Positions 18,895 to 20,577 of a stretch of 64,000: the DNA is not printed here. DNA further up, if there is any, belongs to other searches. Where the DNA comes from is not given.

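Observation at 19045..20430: MtmB-family methyltransferase without pyrrolysine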

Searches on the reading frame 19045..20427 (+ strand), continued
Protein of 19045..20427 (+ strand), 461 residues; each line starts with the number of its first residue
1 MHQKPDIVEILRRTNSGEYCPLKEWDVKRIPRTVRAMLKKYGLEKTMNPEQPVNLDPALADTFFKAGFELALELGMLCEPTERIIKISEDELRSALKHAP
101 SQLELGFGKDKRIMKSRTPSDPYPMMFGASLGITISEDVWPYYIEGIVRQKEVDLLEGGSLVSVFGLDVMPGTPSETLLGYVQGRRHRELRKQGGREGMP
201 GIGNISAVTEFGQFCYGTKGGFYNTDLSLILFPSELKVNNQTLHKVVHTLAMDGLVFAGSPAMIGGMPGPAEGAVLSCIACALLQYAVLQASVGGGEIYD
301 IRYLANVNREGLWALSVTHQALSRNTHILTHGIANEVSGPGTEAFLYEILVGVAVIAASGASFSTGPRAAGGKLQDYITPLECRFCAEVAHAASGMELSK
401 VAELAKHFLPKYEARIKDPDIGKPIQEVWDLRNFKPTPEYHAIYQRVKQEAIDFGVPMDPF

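Call 60: search_protein_families(library=ncbifam, proteins=[L075:6195-9104:+, L075:18145-21048:+, L074:4253-6517:+, L074:11867-14131:+, L004:15882-18659:+, L004:441-2810:-, L075:16030-17415:+, L074:7777-9177:+, L075:15263-16006:+], max_evalue=1e-30)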
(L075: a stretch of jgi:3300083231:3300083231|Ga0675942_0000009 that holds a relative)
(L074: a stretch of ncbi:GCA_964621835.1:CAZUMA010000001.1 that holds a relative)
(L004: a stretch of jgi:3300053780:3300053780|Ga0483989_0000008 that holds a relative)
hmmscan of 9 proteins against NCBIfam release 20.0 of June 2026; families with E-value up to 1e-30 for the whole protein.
L075:6195-9104:+ (970 aa): 20 families
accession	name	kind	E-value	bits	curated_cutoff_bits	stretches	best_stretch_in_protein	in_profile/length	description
NF043082.1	XdhA_XDHase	equivalog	1.3e-190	635.2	780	1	210-968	1-753/758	xanthine dehydrogenase subunit XdhA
NF007426.0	PRK09970.1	equivalog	1.8e-185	618.2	916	1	208-967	4-755/761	xanthine dehydrogenase molybdenum-binding subunit XdhA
TIGR03313.1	Se_sel_red_Mo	hypoth_equivalog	1.1e-184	615.7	1101.9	2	364-968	349-950/951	molybdopterin-dependent oxidoreductase Mo/Fe-S-binding subunit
NF045668.1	pterin_aldehy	equivalog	3.1e-157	525.2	1100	2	211-964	176-901/905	molybdopterin-dependent aldehyde oxidoreductase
TIGR03194.1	4hydrxCoA_A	equivalog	6.2e-148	494.4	994.55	1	221-967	8-746/746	4-hydroxybenzoyl-CoA reductase subunit alpha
TIGR03311.1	Se_dep_XDH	equivalog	8.4e-138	460.8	830.45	2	209-958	161-841/848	selenium-dependent xanthine dehydrogenase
NF041018.1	glyceraldDH_alpha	equivalog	4.4e-116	389.1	790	1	209-963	2-740/741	glyceraldehyde dehydrogenase subunit alpha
TIGR03196.1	pucD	equivalog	5.8e-113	378.8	783.65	1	210-963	3-754/763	xanthine dehydrogenase subunit D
TIGR02416.1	CO_dehy_Mo_lg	equivalog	5.8e-103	345.5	991.15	1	220-964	3-768/770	aerobic carbon-monoxide dehydrogenase large subunit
NF040766.1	CODH_aero_grp5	exception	1e-99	334.8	950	1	208-790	3-579/785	aerobic carbon-monoxide dehydrogenase large subunit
NF041671.1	peri_hyde_PaoC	equivalog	7e-94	315.6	1180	1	205-960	13-724/735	aldehyde oxidoreductase molybdenum-binding subunit PaoC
TIGR02965.1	xanthine_xdhB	equivalog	1.9e-69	234.7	849.5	1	221-910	12-688/758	xanthine dehydrogenase molybdopterin binding subunit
TIGR02969.1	mam_aldehyde_ox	subfamily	1e-64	218.7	1912.3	1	209-892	575-1221/1330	aldehyde oxidase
NF041020.1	glyceraldDH_gamma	equivalog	9.5e-49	165.1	290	1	3-157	8-163/164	glyceraldehyde dehydrogenase subunit gamma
NF043084.2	XdhC_XDHase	equivalog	6e-46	155.7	217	1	8-152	3-149/151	xanthine dehydrogenase subunit XdhC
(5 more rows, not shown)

L075:18145-21048:+ (968 aa): 20 families
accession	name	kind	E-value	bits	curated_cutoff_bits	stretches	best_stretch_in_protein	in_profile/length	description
NF043082.1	XdhA_XDHase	equivalog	2e-211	704.1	780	1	206-967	1-756/758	xanthine dehydrogenase subunit XdhA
NF007426.0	PRK09970.1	equivalog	2.2e-206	687.3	916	1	204-967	4-759/761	xanthine dehydrogenase molybdenum-binding subunit XdhA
TIGR03313.1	Se_sel_red_Mo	hypoth_equivalog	7e-197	656.1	1101.9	2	361-964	350-950/951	molybdopterin-dependent oxidoreductase Mo/Fe-S-binding subunit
NF045668.1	pterin_aldehy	equivalog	8.7e-157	523.8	1100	2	235-964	207-905/905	molybdopterin-dependent aldehyde oxidoreductase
TIGR03194.1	4hydrxCoA_A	equivalog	5.8e-154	514.3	994.55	1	212-963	3-746/746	4-hydroxybenzoyl-CoA reductase subunit alpha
TIGR03311.1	Se_dep_XDH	equivalog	4.8e-144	481.5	830.45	2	203-955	159-842/848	selenium-dependent xanthine dehydrogenase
TIGR03196.1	pucD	equivalog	4.8e-120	402.2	783.65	1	206-959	3-754/763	xanthine dehydrogenase subunit D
NF041018.1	glyceraldDH_alpha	equivalog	2e-116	390.2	790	1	206-960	3-741/741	glyceraldehyde dehydrogenase subunit alpha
NF040766.1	CODH_aero_grp5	exception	2.7e-111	373.1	950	1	205-797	4-592/785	aerobic carbon-monoxide dehydrogenase large subunit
TIGR02416.1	CO_dehy_Mo_lg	equivalog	7.5e-104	348.4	991.15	1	219-962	6-770/770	aerobic carbon-monoxide dehydrogenase large subunit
NF041671.1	peri_hyde_PaoC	equivalog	4.1e-94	316.4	1180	1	203-963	15-731/735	aldehyde oxidoreductase molybdenum-binding subunit PaoC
TIGR02965.1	xanthine_xdhB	equivalog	5.9e-86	289.2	849.5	1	220-914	15-697/758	xanthine dehydrogenase molybdopterin binding subunit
TIGR02969.1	mam_aldehyde_ox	subfamily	5.2e-69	232.9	1912.3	1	204-911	574-1245/1330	aldehyde oxidase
NF041020.1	glyceraldDH_gamma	equivalog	7.6e-51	171.9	290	1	3-152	12-162/164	glyceraldehyde dehydrogenase subunit gamma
TIGR03193.1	4hydroxCoAred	equivalog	4.2e-46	156.5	257.8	1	5-149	3-148/148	4-hydroxybenzoyl-CoA reductase subunit gamma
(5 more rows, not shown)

L074:4253-6517:+ (755 aa): 13 families
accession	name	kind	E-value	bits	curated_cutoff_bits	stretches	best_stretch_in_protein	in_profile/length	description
TIGR03196.1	pucD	equivalog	1.1e-172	576.2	783.65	1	15-748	11-754/763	xanthine dehydrogenase subunit D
TIGR03194.1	4hydrxCoA_A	equivalog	4.9e-169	564.2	994.55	1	12-752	2-746/746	4-hydroxybenzoyl-CoA reductase subunit alpha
NF043082.1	XdhA_XDHase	equivalog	4.8e-166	554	780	1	7-752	1-752/758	xanthine dehydrogenase subunit XdhA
NF007426.0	PRK09970.1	equivalog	3.6e-158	527.9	916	1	3-752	2-755/761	xanthine dehydrogenase molybdenum-binding subunit XdhA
TIGR03311.1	Se_dep_XDH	equivalog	3.7e-138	462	830.45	1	6-547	161-687/848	selenium-dependent xanthine dehydrogenase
NF041018.1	glyceraldDH_alpha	equivalog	1.2e-117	394.3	790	1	7-748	3-740/741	glyceraldehyde dehydrogenase subunit alpha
TIGR02965.1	xanthine_xdhB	equivalog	1.9e-117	393.4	849.5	1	19-753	13-755/758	xanthine dehydrogenase molybdopterin binding subunit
NF045668.1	pterin_aldehy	equivalog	3.2e-116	389.5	1100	1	5-534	173-714/905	molybdopterin-dependent aldehyde oxidoreductase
NF041671.1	peri_hyde_PaoC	equivalog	3.7e-105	352.9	1180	1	3-753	14-732/735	aldehyde oxidoreductase molybdenum-binding subunit PaoC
TIGR03313.1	Se_sel_red_Mo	hypoth_equivalog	9.8e-104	347.8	1101.9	1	147-753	350-950/951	molybdopterin-dependent oxidoreductase Mo/Fe-S-binding subunit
NF040766.1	CODH_aero_grp5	exception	1.4e-99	334.3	950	1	18-751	16-784/785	aerobic carbon-monoxide dehydrogenase large subunit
TIGR02416.1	CO_dehy_Mo_lg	equivalog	5.1e-91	306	991.15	1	20-748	6-767/770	aerobic carbon-monoxide dehydrogenase large subunit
TIGR02969.1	mam_aldehyde_ox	subfamily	2.9e-71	240.4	1912.3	1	11-737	580-1282/1330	aldehyde oxidase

L074:11867-14131:+ (755 aa): 13 families
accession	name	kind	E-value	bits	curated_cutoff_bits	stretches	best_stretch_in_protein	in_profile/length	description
TIGR03196.1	pucD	equivalog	2.2e-171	572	783.65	1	6-746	3-754/763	xanthine dehydrogenase subunit D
TIGR03194.1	4hydrxCoA_A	equivalog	3.1e-169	564.9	994.55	1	18-749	9-745/746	4-hydroxybenzoyl-CoA reductase subunit alpha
NF043082.1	XdhA_XDHase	equivalog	6.8e-168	560.2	780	1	17-749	12-751/758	xanthine dehydrogenase subunit XdhA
NF007426.0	PRK09970.1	equivalog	9.5e-164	546.4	916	1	5-749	5-754/761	xanthine dehydrogenase molybdenum-binding subunit XdhA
TIGR03311.1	Se_dep_XDH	equivalog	1.6e-133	446.7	830.45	1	17-543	173-685/848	selenium-dependent xanthine dehydrogenase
TIGR02965.1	xanthine_xdhB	equivalog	4.3e-116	388.9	849.5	1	16-751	11-755/758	xanthine dehydrogenase molybdopterin binding subunit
NF045668.1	pterin_aldehy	equivalog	4.7e-113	379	1100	1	19-750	188-904/905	molybdopterin-dependent aldehyde oxidoreductase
NF041018.1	glyceraldDH_alpha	equivalog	1.1e-110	371.2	790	1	6-746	3-740/741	glyceraldehyde dehydrogenase subunit alpha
TIGR03313.1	Se_sel_red_Mo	hypoth_equivalog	5.6e-106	355.3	1101.9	1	154-751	358-950/951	molybdopterin-dependent oxidoreductase Mo/Fe-S-binding subunit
NF040766.1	CODH_aero_grp5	exception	2e-96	323.9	950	1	6-746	5-781/785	aerobic carbon-monoxide dehydrogenase large subunit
NF041671.1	peri_hyde_PaoC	equivalog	2.7e-95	320.3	1180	1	3-749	15-730/735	aldehyde oxidoreductase molybdenum-binding subunit PaoC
TIGR02416.1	CO_dehy_Mo_lg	equivalog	9.1e-88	295.2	991.15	1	19-747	6-768/770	aerobic carbon-monoxide dehydrogenase large subunit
TIGR02969.1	mam_aldehyde_ox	subfamily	6e-59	199.6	1912.3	1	3-749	573-1306/1330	aldehyde oxidase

L004:15882-18659:+ (926 aa): 20 families
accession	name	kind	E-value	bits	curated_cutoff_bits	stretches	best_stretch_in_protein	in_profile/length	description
TIGR03311.1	Se_dep_XDH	equivalog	5.9e-240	798.7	830.45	2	7-713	4-681/848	selenium-dependent xanthine dehydrogenase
TIGR03196.1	pucD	equivalog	5e-189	630.3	783.65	1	174-916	3-754/763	xanthine dehydrogenase subunit D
NF045668.1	pterin_aldehy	equivalog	1.5e-174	582.5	1100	1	5-912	4-896/905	molybdopterin-dependent aldehyde oxidoreductase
TIGR03194.1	4hydrxCoA_A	equivalog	4.9e-157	524.5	994.55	1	182-914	5-740/746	4-hydroxybenzoyl-CoA reductase subunit alpha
NF043082.1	XdhA_XDHase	equivalog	6e-152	507.4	780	1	174-919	1-751/758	xanthine dehydrogenase subunit XdhA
NF007426.0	PRK09970.1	equivalog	3.8e-151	504.7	916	1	172-916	4-751/761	xanthine dehydrogenase molybdenum-binding subunit XdhA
TIGR02965.1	xanthine_xdhB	equivalog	6e-112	375.2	849.5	1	182-900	9-727/758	xanthine dehydrogenase molybdopterin binding subunit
TIGR03313.1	Se_sel_red_Mo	hypoth_equivalog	5.8e-105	351.9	1101.9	1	317-907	352-936/951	molybdopterin-dependent oxidoreductase Mo/Fe-S-binding subunit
NF041018.1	glyceraldDH_alpha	equivalog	1.1e-104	351.4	790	2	173-555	2-393/741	glyceraldehyde dehydrogenase subunit alpha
NF041671.1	peri_hyde_PaoC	equivalog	7.9e-93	312.1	1180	1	170-916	14-727/735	aldehyde oxidoreductase molybdenum-binding subunit PaoC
NF040766.1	CODH_aero_grp5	exception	1.2e-88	298.3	950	1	172-914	3-779/785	aerobic carbon-monoxide dehydrogenase large subunit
TIGR02416.1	CO_dehy_Mo_lg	equivalog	9.9e-79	265.4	991.15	1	188-902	7-750/770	aerobic carbon-monoxide dehydrogenase large subunit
TIGR02969.1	mam_aldehyde_ox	subfamily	6.8e-75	252.4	1912.3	1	187-888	589-1266/1330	aldehyde oxidase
NF041020.1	glyceraldDH_gamma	equivalog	5.5e-50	169.1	290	1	3-155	12-163/164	glyceraldehyde dehydrogenase subunit gamma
NF043084.2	XdhC_XDHase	equivalog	6.7e-46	155.5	217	1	3-151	2-150/151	xanthine dehydrogenase subunit XdhC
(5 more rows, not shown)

L004:441-2810:- (790 aa): 13 families
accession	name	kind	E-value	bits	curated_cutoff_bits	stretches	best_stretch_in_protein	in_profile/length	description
TIGR03194.1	4hydrxCoA_A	equivalog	2.8e-179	598.1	994.55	1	29-772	3-746/746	4-hydroxybenzoyl-CoA reductase subunit alpha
NF043082.1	XdhA_XDHase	equivalog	2.8e-160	535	780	1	23-775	1-755/758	xanthine dehydrogenase subunit XdhA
NF007426.0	PRK09970.1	equivalog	8.6e-153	510.1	916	1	20-774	3-757/761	xanthine dehydrogenase molybdenum-binding subunit XdhA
TIGR03196.1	pucD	equivalog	2.3e-138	462.8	783.65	1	23-770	3-756/763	xanthine dehydrogenase subunit D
NF041018.1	glyceraldDH_alpha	equivalog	1.7e-121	407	790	1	22-769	2-741/741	glyceraldehyde dehydrogenase subunit alpha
TIGR03311.1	Se_dep_XDH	equivalog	2.8e-121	406.1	830.45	1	22-563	161-687/848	selenium-dependent xanthine dehydrogenase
NF041671.1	peri_hyde_PaoC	equivalog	4e-99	333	1180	1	17-774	12-733/735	aldehyde oxidoreductase molybdenum-binding subunit PaoC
NF045668.1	pterin_aldehy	equivalog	1.2e-94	318.1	1100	1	18-773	170-905/905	molybdopterin-dependent aldehyde oxidoreductase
NF040766.1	CODH_aero_grp5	exception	3.8e-94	316.4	950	1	21-770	3-783/785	aerobic carbon-monoxide dehydrogenase large subunit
TIGR02416.1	CO_dehy_Mo_lg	equivalog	1.4e-93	314.5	991.15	1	36-768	6-767/770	aerobic carbon-monoxide dehydrogenase large subunit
TIGR03313.1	Se_sel_red_Mo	hypoth_equivalog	1.4e-93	314.3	1101.9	1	183-773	359-950/951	molybdopterin-dependent oxidoreductase Mo/Fe-S-binding subunit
TIGR02965.1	xanthine_xdhB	equivalog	2.4e-84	283.9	849.5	1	32-772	10-754/758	xanthine dehydrogenase molybdopterin binding subunit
TIGR02969.1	mam_aldehyde_ox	subfamily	6.5e-50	169.7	1912.3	1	22-754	575-1283/1330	aldehyde oxidase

L075:16030-17415:+ (462 aa): 17 families
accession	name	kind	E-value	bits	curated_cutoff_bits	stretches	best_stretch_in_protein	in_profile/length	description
NF006055.0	PRK08203.1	equivalog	2.3e-198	659.3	532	1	2-452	4-453/455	8-oxoguanine deaminase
NF009059.0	PRK12393.1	equivalog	4.6e-112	375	543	1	1-451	4-457/460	amidohydrolase family protein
NF005557.0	PRK07228.1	equivalog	2.4e-90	303.3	522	1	3-453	2-441/445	5'-deoxyadenosine deaminase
NF004701.0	PRK06038.1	equivalog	6.9e-78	262.3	609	1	1-453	3-430/432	N-ethylammeline chlorohydrolase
NF006549.0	PRK09045.1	equivalog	1.7e-74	251.1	540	1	8-451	13-441/444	TRZ/ATZ family hydrolase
NF006252.0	PRK08393.1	equivalog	5e-63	213.6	617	1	4-446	3-420/424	N-ethylammeline chlorohydrolase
NF005211.0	PRK06687.1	equivalog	1.7e-60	205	703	1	12-435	9-419/419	TRZ/ATZ family protein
NF012037.0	PRK15493.1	equivalog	5.7e-60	203.3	779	1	11-440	9-424/435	bifunctional S-methyl-5'-thioadenosine deaminase/S-adenosylhomocysteine deaminase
NF006056.0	PRK08204.1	subfamily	1.5e-55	188.7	391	1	2-453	3-444/449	hypothetical protein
NF006681.0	PRK09229.1-2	equivalog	2.3e-51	174.9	362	1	31-438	28-439/451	formimidoylglutamate deiminase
NF005540.0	PRK07203.1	equivalog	2.6e-49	168.1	444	1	4-451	2-440/444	putative aminohydrolase SsnA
NF006679.0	PRK09228.1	subfamily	1e-47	162.9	351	1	15-393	22-391/433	guanine deaminase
NF004801.0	PRK06151.1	subfamily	4e-47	161.2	416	1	8-455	7-468/491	chlorohydrolase family protein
TIGR03314.1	Se_ssnA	subfamily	4.8e-46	157.5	455.5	1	4-449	1-437/441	putative selenium metabolism protein SsnA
NF004995.0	PRK06380.1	subfamily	2e-45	155.5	567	1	4-437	3-411/418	metal-dependent hydrolase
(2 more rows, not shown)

L074:7777-9177:+ (467 aa): 16 families
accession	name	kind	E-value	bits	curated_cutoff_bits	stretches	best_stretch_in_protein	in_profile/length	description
NF005557.0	PRK07228.1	equivalog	5e-80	269.4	522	1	9-455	3-442/445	5'-deoxyadenosine deaminase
NF004701.0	PRK06038.1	equivalog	1.3e-74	251.5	609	1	7-453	4-429/432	N-ethylammeline chlorohydrolase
NF006252.0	PRK08393.1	equivalog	1.9e-71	241.4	617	1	10-447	4-420/424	N-ethylammeline chlorohydrolase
NF006055.0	PRK08203.1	equivalog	1e-66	225.4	532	1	13-452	11-452/455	8-oxoguanine deaminase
NF006549.0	PRK09045.1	equivalog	3.5e-59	200.6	540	1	3-445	4-434/444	TRZ/ATZ family hydrolase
NF005540.0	PRK07203.1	equivalog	2.8e-55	187.7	444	1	9-454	2-442/444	putative aminohydrolase SsnA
NF006056.0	PRK08204.1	subfamily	2.6e-52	178.1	391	1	10-454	6-444/449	hypothetical protein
TIGR03314.1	Se_ssnA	subfamily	1.5e-51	175.6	455.5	1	9-454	1-441/441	putative selenium metabolism protein SsnA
NF005211.0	PRK06687.1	equivalog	8.7e-51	173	703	1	16-435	9-418/419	TRZ/ATZ family protein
NF009059.0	PRK12393.1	equivalog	1.5e-50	172.3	543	1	30-449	30-454/460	amidohydrolase family protein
NF012037.0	PRK15493.1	equivalog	2.2e-49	168.4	779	1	15-440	9-423/435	bifunctional S-methyl-5'-thioadenosine deaminase/S-adenosylhomocysteine deaminase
NF004995.0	PRK06380.1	subfamily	1.7e-42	145.9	567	1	11-437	5-410/418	metal-dependent hydrolase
NF004801.0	PRK06151.1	subfamily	9.7e-42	143.4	416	1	200-454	204-466/491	chlorohydrolase family protein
NF006681.0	PRK09229.1-2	equivalog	1.4e-40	139.4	362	1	29-438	22-437/451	formimidoylglutamate deiminase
TIGR02967.1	guan_deamin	equivalog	5.3e-37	127.7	375.4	1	26-395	4-366/401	guanine deaminase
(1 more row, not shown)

L075:15263-16006:+ (248 aa): 1 family
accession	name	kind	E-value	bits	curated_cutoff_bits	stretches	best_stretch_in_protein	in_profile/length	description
TIGR03964.1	mycofact_creat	equivalog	2.5e-32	112.3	172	1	13-245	4-221/228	mycofactocin biosynthesis peptidyl-dipeptidase MftE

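Call 64: find_encoding_contigs(protein=P0271, flank=8000, max_places=3)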
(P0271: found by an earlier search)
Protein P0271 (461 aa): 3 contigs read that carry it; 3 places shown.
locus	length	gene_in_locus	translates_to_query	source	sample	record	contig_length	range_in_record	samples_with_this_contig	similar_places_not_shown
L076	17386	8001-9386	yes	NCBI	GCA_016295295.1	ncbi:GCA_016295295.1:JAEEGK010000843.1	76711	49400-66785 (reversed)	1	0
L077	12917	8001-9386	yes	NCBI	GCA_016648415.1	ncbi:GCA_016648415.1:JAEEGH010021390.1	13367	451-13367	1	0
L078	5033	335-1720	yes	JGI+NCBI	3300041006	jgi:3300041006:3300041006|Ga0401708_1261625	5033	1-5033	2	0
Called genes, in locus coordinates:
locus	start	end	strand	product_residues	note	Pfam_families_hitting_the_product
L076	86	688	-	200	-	PF05369:MtmB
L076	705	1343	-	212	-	PF02607:B12-binding_2, PF02310:B12-binding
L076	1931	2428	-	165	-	-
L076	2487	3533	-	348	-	PF01208:URO-D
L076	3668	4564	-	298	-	PF12838:Fer4_7 (weak), PF13187:Fer4_9 (weak), PF13237:Fer4_10 (weak), PF02754:CCG (faint)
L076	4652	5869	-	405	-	PF00909:Ammonium_transp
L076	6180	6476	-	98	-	-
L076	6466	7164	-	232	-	PF02403:Seryl_tRNA_N (faint), PF04977:DivIC (faint)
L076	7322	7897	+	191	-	-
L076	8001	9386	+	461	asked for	PF05369:MtmB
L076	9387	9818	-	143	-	PF01592:NifU_N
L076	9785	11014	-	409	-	PF00266:Aminotran_5, PF01212:Beta_elim_lyase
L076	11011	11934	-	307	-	PF04204:HTS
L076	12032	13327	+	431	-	PF01053:Cys_Met_Meta_PP, PF00155:Aminotran_1_2, PF01041:DegT_DnrJ_EryC1, PF00266:Aminotran_5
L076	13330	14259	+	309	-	PF00291:PALP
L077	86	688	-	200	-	PF05369:MtmB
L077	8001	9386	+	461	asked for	PF05369:MtmB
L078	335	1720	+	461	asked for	PF05369:MtmB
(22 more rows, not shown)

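Call 69: search_protein_families(library=pfam, proteins=[L004:12341-13024:+, L074:16460-17155:+, L075:12717-13445:+, L001:12140-12802:+], max_evalue=0.1)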
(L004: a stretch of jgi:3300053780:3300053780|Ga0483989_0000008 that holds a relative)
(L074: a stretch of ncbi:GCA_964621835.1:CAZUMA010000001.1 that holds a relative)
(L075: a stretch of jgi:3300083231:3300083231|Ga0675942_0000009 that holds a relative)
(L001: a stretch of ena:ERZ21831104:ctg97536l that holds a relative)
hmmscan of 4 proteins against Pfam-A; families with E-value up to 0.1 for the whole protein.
L004:12341-13024:+ (228 aa): 1 family
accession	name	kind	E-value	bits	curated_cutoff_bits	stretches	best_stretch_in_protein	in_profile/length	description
PF02965.22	Met_synt_B12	-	0.079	12.8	25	0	152-196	198-243/273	Vitamin B12 dependent methionine synthase, activation domain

L074:16460-17155:+ (232 aa): 1 family
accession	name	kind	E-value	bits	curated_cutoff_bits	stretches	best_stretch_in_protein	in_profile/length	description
PF02965.22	Met_synt_B12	-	0.0073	16.2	25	1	162-199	208-246/273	Vitamin B12 dependent methionine synthase, activation domain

L075:12717-13445:+ (243 aa): 1 family
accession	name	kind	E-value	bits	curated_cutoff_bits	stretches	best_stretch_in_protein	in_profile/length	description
PF02965.22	Met_synt_B12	-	0.026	14.4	25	1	163-208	200-246/273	Vitamin B12 dependent methionine synthase, activation domain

L001:12140-12802:+ (221 aa): 1 family
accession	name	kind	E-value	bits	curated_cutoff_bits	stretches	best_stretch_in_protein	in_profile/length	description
PF07796.16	DUF1638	-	4.1e-36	124.7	27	1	31-197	2-160/161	Protein of unknown function (DUF1638)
